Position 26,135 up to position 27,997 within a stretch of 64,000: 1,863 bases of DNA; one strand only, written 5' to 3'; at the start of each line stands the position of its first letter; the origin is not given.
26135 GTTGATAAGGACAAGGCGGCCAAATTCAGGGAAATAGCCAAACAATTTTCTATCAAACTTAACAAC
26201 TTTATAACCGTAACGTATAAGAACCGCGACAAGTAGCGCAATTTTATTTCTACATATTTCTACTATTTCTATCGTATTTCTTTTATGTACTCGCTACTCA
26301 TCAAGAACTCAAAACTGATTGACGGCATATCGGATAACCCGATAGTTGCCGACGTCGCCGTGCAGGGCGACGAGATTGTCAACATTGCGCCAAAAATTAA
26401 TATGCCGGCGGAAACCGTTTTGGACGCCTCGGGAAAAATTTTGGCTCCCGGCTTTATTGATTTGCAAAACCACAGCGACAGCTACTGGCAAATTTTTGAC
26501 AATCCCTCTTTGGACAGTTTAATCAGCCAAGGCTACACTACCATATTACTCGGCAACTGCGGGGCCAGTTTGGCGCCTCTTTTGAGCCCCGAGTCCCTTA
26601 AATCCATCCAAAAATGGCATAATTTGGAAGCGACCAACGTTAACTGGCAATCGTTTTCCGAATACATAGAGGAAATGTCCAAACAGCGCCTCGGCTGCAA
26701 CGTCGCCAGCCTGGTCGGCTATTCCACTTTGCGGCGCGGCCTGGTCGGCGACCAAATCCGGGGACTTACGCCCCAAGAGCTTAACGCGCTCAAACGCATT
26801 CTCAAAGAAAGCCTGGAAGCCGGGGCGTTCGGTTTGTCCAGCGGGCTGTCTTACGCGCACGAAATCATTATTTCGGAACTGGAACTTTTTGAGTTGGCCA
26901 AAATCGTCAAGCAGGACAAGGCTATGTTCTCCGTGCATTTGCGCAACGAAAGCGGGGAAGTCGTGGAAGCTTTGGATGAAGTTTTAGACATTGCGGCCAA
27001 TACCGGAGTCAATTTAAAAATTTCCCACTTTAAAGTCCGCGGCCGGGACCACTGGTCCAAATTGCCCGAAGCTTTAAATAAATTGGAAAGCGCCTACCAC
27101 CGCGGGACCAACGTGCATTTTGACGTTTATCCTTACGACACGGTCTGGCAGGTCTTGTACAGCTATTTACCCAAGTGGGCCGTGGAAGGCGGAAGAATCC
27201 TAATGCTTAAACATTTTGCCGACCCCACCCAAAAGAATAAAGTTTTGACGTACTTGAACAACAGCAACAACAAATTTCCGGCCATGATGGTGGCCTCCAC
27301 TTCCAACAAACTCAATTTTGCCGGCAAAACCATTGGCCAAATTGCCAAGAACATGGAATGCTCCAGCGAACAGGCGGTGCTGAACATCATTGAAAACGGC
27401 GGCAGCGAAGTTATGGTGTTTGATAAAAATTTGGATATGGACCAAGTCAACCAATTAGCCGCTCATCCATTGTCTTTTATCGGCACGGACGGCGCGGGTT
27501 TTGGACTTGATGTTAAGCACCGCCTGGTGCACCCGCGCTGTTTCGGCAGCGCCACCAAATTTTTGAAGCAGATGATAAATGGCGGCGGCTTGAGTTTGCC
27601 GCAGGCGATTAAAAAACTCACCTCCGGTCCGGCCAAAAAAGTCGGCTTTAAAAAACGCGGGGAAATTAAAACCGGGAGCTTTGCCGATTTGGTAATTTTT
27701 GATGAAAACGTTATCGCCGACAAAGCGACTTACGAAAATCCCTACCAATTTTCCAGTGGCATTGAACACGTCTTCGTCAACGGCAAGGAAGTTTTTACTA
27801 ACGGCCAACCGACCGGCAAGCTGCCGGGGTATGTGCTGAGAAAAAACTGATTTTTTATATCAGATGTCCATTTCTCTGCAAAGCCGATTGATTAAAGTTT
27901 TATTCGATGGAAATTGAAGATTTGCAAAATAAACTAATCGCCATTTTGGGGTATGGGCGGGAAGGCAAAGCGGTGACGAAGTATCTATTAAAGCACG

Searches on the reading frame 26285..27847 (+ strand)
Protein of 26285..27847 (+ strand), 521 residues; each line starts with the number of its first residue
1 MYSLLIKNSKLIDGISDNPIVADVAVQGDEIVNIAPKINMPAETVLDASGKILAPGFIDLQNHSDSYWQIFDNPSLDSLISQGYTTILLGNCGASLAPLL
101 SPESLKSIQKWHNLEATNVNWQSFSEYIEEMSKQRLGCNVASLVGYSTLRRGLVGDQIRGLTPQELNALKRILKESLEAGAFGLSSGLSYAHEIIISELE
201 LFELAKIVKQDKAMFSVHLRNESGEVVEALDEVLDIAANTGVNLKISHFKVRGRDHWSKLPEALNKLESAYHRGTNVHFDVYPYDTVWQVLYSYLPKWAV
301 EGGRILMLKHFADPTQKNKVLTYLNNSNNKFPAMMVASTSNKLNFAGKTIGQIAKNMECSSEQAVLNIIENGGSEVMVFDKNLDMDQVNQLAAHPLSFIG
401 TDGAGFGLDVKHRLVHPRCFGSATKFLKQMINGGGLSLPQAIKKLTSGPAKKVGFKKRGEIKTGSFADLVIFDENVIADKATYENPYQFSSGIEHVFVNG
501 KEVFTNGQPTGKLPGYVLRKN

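Call 69: search_protein_families(library=pfam, proteins=[window:26285-27847:+], max_evalue=0.001)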
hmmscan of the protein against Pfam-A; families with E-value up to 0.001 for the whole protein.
window:26285-27847:+ (521 aa): 2 families
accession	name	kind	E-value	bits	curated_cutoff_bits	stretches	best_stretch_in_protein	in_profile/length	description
PF07969.17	Amidohydro_3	-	7.4e-16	59.1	29.7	2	433-504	404-472/472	Amidohydrolase family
PF01979.26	Amidohydro_1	-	4.8e-11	42.9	25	1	397-503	245-345/345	Amidohydrolase family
